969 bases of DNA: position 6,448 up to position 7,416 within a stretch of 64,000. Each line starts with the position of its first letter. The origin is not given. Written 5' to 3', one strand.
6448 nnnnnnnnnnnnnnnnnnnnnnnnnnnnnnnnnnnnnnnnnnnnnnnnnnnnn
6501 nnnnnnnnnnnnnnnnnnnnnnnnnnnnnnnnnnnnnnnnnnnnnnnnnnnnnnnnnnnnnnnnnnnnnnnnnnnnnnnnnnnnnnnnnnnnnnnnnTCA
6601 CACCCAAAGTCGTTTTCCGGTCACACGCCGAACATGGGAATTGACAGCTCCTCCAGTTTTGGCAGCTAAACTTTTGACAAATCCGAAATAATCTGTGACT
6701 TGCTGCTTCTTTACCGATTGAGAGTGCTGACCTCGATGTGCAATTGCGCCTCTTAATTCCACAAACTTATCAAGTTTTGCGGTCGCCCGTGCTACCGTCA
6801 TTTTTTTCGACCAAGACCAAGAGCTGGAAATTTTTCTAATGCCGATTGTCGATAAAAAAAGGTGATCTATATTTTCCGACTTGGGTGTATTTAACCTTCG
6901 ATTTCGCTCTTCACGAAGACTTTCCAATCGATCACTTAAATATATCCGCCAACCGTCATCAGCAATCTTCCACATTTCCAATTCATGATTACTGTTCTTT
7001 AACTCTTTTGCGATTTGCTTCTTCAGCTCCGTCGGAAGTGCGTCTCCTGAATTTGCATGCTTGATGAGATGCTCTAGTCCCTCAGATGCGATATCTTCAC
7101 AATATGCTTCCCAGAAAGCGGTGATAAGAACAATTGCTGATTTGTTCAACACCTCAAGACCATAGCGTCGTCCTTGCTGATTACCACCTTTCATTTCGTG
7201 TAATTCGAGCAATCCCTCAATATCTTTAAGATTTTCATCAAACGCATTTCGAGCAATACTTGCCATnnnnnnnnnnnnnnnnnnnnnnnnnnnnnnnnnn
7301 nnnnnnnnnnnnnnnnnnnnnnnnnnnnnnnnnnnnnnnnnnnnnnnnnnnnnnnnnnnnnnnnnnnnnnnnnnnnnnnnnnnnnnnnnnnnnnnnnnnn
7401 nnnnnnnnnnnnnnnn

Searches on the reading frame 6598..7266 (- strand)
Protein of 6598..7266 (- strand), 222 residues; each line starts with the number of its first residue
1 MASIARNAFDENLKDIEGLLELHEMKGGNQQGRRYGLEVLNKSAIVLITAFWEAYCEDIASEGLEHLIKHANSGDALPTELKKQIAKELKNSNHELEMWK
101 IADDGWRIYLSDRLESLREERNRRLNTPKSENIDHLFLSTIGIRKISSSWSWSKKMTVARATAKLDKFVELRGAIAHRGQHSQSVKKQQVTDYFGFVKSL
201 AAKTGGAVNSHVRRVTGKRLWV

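Call 3: search_protein_families(library=pfam, proteins=[window:6598-7266:-], max_evalue=1)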
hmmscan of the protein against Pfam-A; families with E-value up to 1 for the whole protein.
window:6598-7266:- (222 aa): 4 families
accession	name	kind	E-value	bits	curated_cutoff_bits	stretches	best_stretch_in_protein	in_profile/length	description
PF18735.6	HEPN_RiboL-PSP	-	4.6e-21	76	28.4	1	30-203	22-184/191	RiboL-PSP-HEPN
PF18737.6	HEPN_MAE_28990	-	9.8e-05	23.1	26.8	1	7-188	7-182/211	MAE_28990/MAE_18760-like HEPN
PF10668.15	Phage_terminase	-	0.11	12.7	22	1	79-106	22-48/67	Phage terminase small subunit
PF04739.20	AMPKBI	-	0.2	12.2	24.3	1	74-141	5-46/71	5'-AMP-activated protein kinase beta subunit, interaction domain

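Call 4: search_protein_families(library=padloc, proteins=[window:6598-7266:-], max_evalue=1)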
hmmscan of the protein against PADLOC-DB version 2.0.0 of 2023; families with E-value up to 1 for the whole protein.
window:6598-7266:- (222 aa): 0 families

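Call 5: search_protein_families(library=ncbifam, proteins=[window:6598-7266:-], max_evalue=1)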
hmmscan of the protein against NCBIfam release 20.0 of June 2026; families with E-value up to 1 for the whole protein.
window:6598-7266:- (222 aa): 2 families
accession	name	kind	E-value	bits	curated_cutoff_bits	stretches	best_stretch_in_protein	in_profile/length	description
NF007404.0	PRK09936.1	equivalog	0.067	12.6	344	1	70-117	102-147/296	DUF4434 family protein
NF040656.1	GHMP_GYDIA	hypoth_equivalog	0.087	12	225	1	152-205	216-269/299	GYDIA family GHMP kinase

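Call 10: find_homologous_proteins(query=window:6598-7266:-)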
Query window:6598-7266:- (222 aa): 884 proteins with E <= 0.001 among 1204 candidates; the best 120 are listed.
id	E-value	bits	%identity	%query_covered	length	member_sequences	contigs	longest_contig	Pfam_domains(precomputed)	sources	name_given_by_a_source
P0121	4.5e-142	489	100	100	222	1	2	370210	PF18735.7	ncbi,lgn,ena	-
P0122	9.4e-107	373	75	100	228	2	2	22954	PF18735.7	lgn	-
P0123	3.1e-105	368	74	100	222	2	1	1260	PF18735.7,PF18737.7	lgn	-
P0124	3.0e-103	362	75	100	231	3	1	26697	PF18735.7,PF18737.7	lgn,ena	-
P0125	8.5e-101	354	71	100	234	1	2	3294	PF18735.7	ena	-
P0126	2.0e-99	349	70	100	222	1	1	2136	PF18735.7,PF18737.7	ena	-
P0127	1.1e-97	344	69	100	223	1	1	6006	PF18735.7,PF18737.7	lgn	-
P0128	1.4e-97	343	69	100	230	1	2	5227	PF18735.7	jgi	-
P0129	2.1e-97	343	72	100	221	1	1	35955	PF18735.7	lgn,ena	-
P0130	3.2e-97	342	68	100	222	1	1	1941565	PF18735.7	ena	-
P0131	3.3e-97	342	70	100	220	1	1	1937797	PF18735.7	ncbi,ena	-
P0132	1.8e-96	340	68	100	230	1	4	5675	PF18735.7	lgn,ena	-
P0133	5.0e-96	338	70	100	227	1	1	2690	PF18735.7,PF18737.7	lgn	-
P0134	1.1e-95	337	68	100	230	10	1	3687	PF18735.7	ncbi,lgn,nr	ncbi:MAG: hypothetical protein KAU38_05725 [Desulfobacterales bacterium]|nr:hypothetical protein [De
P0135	1.4e-95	337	69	100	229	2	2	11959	PF18735.7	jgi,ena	-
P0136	1.8e-95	337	68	100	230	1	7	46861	PF18735.7,PF18737.7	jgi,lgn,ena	jgi:polyribonucleotide nucleotidyltransferase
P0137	3.2e-95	336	69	100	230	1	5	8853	PF18735.7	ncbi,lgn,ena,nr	ncbi:MAG: hypothetical protein ISS63_13770 [Desulfobacteraceae bacterium]|nr:hypothetical protein [D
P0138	4.3e-95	335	68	100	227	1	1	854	PF18735.7,PF18737.7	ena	-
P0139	7.3e-95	335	68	100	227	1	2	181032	PF18735.7,PF18737.7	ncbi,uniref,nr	ncbi:hypothetical protein FLO80_10545 [Aquicoccus porphyridii]|uniref:RiboL-PSP-HEPN domain-containi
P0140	7.5e-95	334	68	100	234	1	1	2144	PF18735.7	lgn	-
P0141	1.2e-94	334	67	100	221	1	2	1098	PF18735.7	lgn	-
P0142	1.6e-94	333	67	100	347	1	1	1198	PF18735.7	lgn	-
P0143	2.0e-94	333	68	100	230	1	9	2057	PF18735.7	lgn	-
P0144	2.0e-94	333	69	100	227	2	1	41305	PF18735.7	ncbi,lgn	ncbi:MAG: HEPN domain-containing protein [Pseudomonadota bacterium]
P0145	2.3e-94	333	67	100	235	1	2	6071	PF18735.7,PF18737.7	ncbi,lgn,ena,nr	ncbi:MAG TPA: hypothetical protein ENJ28_03060 [Gammaproteobacteria bacterium]|nr:hypothetical prote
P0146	2.3e-94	333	68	100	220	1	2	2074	PF18735.7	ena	-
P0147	3.5e-94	332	68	100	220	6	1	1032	PF18735.7,PF18737.7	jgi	jgi:hypothetical protein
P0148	3.9e-94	332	67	100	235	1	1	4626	PF18735.7,PF18737.7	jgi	jgi:hypothetical protein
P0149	6.9e-94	331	67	100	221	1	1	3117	PF18735.7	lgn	-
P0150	1.4e-93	330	68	100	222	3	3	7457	PF18735.7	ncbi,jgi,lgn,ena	-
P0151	2.0e-93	330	67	100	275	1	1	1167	PF18735.7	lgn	-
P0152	2.3e-93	330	68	100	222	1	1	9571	PF18735.7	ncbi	-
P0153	4.8e-93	329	69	100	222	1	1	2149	PF18735.7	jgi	jgi:RiboL-PSP-HEPN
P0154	6.0e-93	328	67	100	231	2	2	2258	PF18735.7,PF18737.7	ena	-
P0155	6.6e-93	328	67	100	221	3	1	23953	PF18735.7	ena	-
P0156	6.9e-93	328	67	100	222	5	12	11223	PF18735.7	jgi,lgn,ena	jgi:hypothetical protein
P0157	1.0e-92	327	68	100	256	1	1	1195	PF18735.7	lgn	-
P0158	1.6e-92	327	67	100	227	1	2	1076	PF18735.7,PF18737.7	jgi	jgi:hypothetical protein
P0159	1.8e-92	327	67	100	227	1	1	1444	PF18735.7,PF18737.7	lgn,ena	-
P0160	1.8e-92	327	66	100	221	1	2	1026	PF18735.7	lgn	-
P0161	2.0e-92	327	66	100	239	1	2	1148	PF18735.7,PF18737.7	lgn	-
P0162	2.1e-92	327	66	100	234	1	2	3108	PF18735.7,PF18737.7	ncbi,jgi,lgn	-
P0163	2.4e-92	326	67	99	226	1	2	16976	PF18735.7,PF18737.7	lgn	-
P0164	2.4e-92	326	65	100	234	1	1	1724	PF18735.7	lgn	-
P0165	2.6e-92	326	67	100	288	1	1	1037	PF18735.7,PF18737.7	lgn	-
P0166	4.4e-92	325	66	100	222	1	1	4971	PF18735.7,PF18737.7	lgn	-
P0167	5.8e-92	325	66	100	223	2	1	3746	PF18735.7,PF18737.7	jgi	jgi:hypothetical protein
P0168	6.5e-92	325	66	100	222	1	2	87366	PF18735.7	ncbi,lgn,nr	ncbi:MAG: hypothetical protein IE925_06055 [Rhodobacterales bacterium]|nr:hypothetical protein [Rhod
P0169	6.5e-92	325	67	100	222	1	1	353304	PF18735.7,PF18737.7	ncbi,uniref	ncbi:HEPN domain-containing protein [Mesorhizobium sp. M0027]|uniref:HEPN domain-containing protein 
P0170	1.1e-91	324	65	100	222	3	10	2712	PF18735.7,PF18737.7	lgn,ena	-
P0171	1.1e-91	324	66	100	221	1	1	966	PF18735.7,PF18737.7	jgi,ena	jgi:hypothetical protein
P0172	1.2e-91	324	66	100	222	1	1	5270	PF18735.7,PF18737.7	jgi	jgi:RiboL-PSP-HEPN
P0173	1.3e-91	324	67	100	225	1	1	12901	PF18735.7,PF18737.7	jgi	-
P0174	1.3e-91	324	67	100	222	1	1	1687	PF18735.7,PF18737.7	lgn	-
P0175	1.8e-91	323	64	100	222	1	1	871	PF18735.7,PF18737.7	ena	-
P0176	1.8e-91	323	66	100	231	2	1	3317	PF18735.7,PF18737.7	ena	-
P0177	2.1e-91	323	66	100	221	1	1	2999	PF18735.7,PF18737.7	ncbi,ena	-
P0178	2.9e-91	323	65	100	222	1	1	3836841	PF18735.7,PF18737.7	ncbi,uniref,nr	ncbi:MAE_28990/MAE_18760 family HEPN-like nuclease [Gallaecimonas kandeliae]|uniref:MAE_28990/MAE_18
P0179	3.2e-91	323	67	100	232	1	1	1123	PF18735.7,PF18737.7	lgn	-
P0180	3.7e-91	322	65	100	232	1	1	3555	PF18735.7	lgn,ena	-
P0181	4.4e-91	322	65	100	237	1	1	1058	PF18735.7,PF18737.7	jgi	-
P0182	7.1e-91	321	64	100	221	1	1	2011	PF18735.7,PF18737.7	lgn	-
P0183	8.7e-91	321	66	100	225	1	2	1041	PF18735.7,PF18737.7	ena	-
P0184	1.1e-90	321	64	100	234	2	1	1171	PF18735.7,PF18737.7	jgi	jgi:hypothetical protein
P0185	1.2e-90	321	66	100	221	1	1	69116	PF18735.7,PF18737.7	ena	-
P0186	1.3e-90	321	67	100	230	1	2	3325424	PF18735.7,PF18737.7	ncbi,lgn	-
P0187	1.8e-90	320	66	100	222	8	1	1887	PF18735.7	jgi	-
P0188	2.9e-90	319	66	100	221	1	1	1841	PF18735.7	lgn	-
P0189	3.3e-90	319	66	100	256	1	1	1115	PF18735.7,PF18737.7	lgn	-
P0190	3.8e-90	319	66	100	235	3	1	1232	PF18735.7,PF18737.7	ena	-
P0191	4.1e-90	319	66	100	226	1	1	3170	PF18735.7,PF18737.7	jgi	jgi:RiboL-PSP-HEPN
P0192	4.3e-90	319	67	100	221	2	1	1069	PF18735.7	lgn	-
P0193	4.9e-90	319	64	100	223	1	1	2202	PF18735.7,PF18737.7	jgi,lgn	-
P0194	5.6e-90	319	66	100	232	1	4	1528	PF18735.7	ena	-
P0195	7.3e-90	318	65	100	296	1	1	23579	PF18735.7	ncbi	-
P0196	7.7e-90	318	63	100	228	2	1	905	PF18735.7,PF18737.7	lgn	-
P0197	7.7e-90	318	67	100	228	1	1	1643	PF18735.7,PF18737.7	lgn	-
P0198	8.2e-90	318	66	100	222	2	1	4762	PF18735.7,PF18737.7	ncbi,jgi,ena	-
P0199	8.9e-90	318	65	100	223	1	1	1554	PF18735.7,PF18737.7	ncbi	-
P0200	1.0e-89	318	65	100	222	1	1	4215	PF18735.7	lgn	-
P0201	1.2e-89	317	64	100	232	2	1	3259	PF18735.7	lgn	-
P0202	1.3e-89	317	65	100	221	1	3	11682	PF18735.7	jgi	jgi:hypothetical protein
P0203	1.4e-89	317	66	100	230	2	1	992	PF18735.7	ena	-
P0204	2.1e-89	317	64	100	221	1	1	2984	PF18735.7,PF18737.7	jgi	-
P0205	2.3e-89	317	65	100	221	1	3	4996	PF18735.7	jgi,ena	-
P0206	2.8e-89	316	65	100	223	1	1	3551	PF18735.7,PF18737.7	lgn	-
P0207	2.8e-89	316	65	100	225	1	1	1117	PF18735.7,PF18737.7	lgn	-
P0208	3.2e-89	316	64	100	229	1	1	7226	PF18735.7,PF18737.7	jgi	jgi:hypothetical protein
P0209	3.4e-89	316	64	100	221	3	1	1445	PF18735.7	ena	-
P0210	3.8e-89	316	66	96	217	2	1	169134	PF18735.7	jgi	jgi:hypothetical protein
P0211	4.7e-89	316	66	100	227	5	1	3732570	PF18735.7,PF18737.7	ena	-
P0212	5.1e-89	315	64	100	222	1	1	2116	PF18735.7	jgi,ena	-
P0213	5.4e-89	315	64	100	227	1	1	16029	PF18735.7,PF18737.7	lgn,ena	-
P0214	5.5e-89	315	64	100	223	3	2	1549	PF18735.7,PF18737.7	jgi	-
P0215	5.9e-89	315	64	100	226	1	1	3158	PF18735.7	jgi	-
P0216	6.3e-89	315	62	100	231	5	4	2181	PF18735.7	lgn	-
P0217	7.1e-89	315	64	100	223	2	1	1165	PF18735.7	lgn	-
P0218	9.0e-89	315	64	100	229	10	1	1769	PF18735.7,PF18737.7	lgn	-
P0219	9.1e-89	315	62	100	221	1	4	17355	PF18735.7,PF18737.7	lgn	-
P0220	9.9e-89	314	65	99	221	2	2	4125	PF18735.7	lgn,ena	-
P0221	1.2e-88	314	66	100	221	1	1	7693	PF18735.7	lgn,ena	-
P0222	1.3e-88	314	66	100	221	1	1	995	PF18735.7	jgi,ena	-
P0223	1.4e-88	314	63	100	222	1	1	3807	PF18735.7,PF18737.7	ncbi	-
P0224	1.6e-88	314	62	100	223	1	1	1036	PF18735.7,PF18737.7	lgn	-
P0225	1.9e-88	314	65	100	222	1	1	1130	PF18735.7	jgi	jgi:hypothetical protein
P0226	2.0e-88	313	63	99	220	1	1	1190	PF18735.7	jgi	jgi:RiboL-PSP-HEPN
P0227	2.0e-88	313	63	100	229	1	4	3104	PF18735.7,PF18737.7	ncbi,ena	-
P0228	2.2e-88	313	64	100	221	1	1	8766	PF18735.7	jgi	jgi:HEPN superfamily RiboL-PSP-like protein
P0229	2.4e-88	313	64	100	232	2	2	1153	PF18735.7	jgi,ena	-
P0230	2.5e-88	313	64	100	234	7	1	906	PF18735.7,PF18737.7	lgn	-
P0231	2.7e-88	313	65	100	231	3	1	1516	PF18735.7,PF18737.7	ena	-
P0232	5.6e-88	312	64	100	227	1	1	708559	PF18735.7,PF18737.7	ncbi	-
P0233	6.2e-88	312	63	100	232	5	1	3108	PF18735.7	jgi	jgi:hypothetical protein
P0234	6.4e-88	312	64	100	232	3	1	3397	PF18735.7,PF18737.7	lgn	-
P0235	6.7e-88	312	63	100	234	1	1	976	PF18735.7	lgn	-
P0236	7.0e-88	312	64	100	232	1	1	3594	PF18735.7,PF18737.7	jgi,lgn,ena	-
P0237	1.2e-87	311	64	100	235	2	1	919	PF18735.7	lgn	-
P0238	1.3e-87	311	64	100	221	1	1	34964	PF18735.7,PF18737.7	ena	-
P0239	1.6e-87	311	61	100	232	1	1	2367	PF18735.7,PF18737.7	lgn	-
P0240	1.7e-87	310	61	100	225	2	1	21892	PF18735.7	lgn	-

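Call 26: find_encoding_contigs(protein=P0130, flank=6000, max_places=2)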
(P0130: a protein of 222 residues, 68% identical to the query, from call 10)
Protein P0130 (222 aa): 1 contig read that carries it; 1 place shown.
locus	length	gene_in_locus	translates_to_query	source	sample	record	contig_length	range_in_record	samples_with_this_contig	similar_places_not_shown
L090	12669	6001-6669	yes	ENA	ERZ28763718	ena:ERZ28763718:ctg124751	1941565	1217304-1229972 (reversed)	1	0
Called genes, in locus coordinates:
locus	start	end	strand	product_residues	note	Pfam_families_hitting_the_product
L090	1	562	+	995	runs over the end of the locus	PF01555:N6_N4_Mtase (weak)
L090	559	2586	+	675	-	PF08665:PglZ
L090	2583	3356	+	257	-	-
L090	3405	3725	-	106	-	PF03091:CutA1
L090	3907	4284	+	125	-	PF01502:PRA-CH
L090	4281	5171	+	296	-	PF01634:HisG, PF08029:HisG_C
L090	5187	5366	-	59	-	-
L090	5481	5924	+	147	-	PF08937:ThsB_TIR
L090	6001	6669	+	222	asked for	PF18735:HEPN_RiboL-PSP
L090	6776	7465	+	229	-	-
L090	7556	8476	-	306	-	PF12760:Zn_ribbon_IS1595, PF12762:DDE_Tnp_IS1595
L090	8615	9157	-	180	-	PF14697:Fer4_21 (faint)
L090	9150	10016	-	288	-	PF13432:TPR_16 (weak), PF23914:TPR_CcmH_CycH, PF13424:TPR_12, PF00515:TPR_1, PF07719:TPR_2, PF13432:TPR_16, PF13414:TPR_11, PF14559:TPR_19, +16 more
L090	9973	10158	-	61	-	-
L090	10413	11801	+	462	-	PF00483:NTP_transferase, PF01128:IspD (weak), PF12804:NTP_transf_3, PF25084:LbH_EIF2B, PF25087:GMPPB_C, PF00132:Hexapep (weak), PF25087:GMPPB_C (weak), PF00132:Hexapep, +1 more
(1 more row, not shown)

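Call 27: find_encoding_contigs(protein=P0178, flank=6000, max_places=2)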
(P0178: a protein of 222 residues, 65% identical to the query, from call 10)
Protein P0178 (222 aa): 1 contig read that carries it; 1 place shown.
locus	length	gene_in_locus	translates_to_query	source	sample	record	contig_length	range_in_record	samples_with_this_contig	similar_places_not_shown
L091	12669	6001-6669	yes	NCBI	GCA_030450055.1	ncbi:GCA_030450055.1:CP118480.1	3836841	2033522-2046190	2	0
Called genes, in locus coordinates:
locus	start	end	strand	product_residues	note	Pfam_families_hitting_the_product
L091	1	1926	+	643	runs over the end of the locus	PF08206:OB_RNB, PF17876:CSD2, PF00773:RNB, PF00575:S1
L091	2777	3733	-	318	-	PF13495:Phage_int_SAM_4, PF00589:Phage_integrase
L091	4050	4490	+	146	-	-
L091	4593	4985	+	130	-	-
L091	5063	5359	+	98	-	-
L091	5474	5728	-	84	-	-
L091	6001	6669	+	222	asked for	PF18737:HEPN_MAE_28990, PF18735:HEPN_RiboL-PSP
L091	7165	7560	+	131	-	-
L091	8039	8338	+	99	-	PF02517:Rce1-like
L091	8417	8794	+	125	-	-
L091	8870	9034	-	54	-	-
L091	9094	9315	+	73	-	-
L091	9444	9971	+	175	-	PF13302:Acetyltransf_3, PF00583:Acetyltransf_1 (weak)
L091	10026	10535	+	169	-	PF13302:Acetyltransf_3, PF13420:Acetyltransf_4, PF13673:Acetyltransf_10 (weak), PF00583:Acetyltransf_1, PF13508:Acetyltransf_7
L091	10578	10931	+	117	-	-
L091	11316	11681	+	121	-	PF00583:Acetyltransf_1 (weak), PF13508:Acetyltransf_7 (weak)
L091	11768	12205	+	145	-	-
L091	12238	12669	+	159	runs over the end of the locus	PF01124:MAPEG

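Call 28: find_encoding_contigs(protein=P0169, flank=6000, max_places=2)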
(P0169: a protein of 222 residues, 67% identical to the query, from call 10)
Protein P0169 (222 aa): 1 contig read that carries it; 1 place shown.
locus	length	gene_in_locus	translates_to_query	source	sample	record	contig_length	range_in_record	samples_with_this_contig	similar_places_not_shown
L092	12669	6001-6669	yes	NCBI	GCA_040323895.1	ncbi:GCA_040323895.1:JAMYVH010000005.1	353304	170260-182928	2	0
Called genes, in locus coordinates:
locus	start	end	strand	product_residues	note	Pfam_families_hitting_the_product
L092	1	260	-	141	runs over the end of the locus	-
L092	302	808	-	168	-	-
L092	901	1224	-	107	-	-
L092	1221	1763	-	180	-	-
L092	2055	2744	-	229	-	-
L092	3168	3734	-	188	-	PF00239:Resolvase, PF02796:HTH_7 (weak)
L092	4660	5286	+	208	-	-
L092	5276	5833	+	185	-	-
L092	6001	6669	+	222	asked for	PF18737:HEPN_MAE_28990 (weak), PF18735:HEPN_RiboL-PSP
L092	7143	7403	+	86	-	-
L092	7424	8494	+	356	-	-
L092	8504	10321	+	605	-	-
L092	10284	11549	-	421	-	PF01555:N6_N4_Mtase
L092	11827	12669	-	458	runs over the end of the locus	PF20172:DUF6538 (weak), PF00589:Phage_integrase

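Call 29: search_protein_families(library=ncbifam, proteins=[L091:2777-3733:-], max_evalue=0.00001)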
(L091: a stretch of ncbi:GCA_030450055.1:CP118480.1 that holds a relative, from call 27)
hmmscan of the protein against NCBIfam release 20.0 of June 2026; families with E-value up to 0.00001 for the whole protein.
L091:2777-3733:- (318 aa): 10 families
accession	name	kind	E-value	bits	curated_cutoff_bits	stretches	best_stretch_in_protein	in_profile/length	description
TIGR02249.1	integrase_gron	subfamily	5.1e-119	397.3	265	1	6-317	2-314/315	integron integrase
NF011946.0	PRK15417.1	equivalog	1.3e-87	294.1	435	1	6-317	17-329/337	integron integrase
NF040815.2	recomb_XerA_Arch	equivalog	7e-42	143.8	220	2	11-173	5-165/263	site-specific tyrosine recombinase/integron integrase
TIGR02224.1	recomb_XerC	equivalog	5.7e-39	134.2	335.15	2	238-308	213-282/295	tyrosine recombinase XerC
TIGR02225.1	recomb_XerD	equivalog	5.5e-37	127.7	329.6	2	237-311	209-282/290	site-specific tyrosine recombinase XerD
NF001399.0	PRK00283.1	subfamily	5e-35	121.2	279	1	19-312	23-292/300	tyrosine recombinase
NF002331.0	PRK01287.1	subfamily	2.8e-28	98.9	371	2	240-307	249-316/365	site-specific tyrosine recombinase XerC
NF003462.0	PRK05084.1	equivalog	1.9e-18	66.4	267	1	259-307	300-348/360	tyrosine recombinase XerS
NF007371.0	PRK09871.1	subfamily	1.2e-08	34.8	222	0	262-311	133-182/198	tyrosine-type DNA invertase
NF007370.0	PRK09870.1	subfamily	4e-08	33.1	221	1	127-311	40-187/200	tyrosine-type DNA invertase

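Call 47: find_related_loci(query=A5, collection=metagenome_contigs, flank=4000)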
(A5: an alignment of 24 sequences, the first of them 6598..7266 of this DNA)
Query A5 (222 aa) in metagenome_contigs; peptide patterns used: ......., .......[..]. (x = any residue, [..] = any of these).
329 stretches matched a pattern; 275 encode a relative of the query (tblastn E <= 1e-3); the best 80 are kept; 80 distinct loci.
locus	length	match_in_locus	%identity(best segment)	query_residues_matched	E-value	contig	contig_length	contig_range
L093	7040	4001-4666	71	1-222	9e-109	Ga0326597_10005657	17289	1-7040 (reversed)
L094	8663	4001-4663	69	1-221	1e-102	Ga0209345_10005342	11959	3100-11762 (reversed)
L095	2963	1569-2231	69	1-221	3e-105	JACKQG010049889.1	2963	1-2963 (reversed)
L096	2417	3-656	67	5-222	4e-105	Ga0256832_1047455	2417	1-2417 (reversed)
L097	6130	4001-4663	68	1-221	5e-101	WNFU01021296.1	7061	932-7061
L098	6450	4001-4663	68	1-221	5e-101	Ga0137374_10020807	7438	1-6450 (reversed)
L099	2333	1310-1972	67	1-221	8e-104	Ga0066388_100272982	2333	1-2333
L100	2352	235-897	67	1-221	1e-103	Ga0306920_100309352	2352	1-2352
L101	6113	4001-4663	65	1-221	8e-100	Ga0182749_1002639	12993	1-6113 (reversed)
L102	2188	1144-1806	66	1-221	2e-103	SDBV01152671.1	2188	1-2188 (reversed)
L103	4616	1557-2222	65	1-222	1e-98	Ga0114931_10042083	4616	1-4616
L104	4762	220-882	66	1-221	2e-98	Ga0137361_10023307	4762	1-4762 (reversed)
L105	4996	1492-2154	65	1-221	7e-97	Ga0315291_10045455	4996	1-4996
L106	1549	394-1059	64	1-222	8e-103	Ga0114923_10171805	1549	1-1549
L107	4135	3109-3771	63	1-221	9e-97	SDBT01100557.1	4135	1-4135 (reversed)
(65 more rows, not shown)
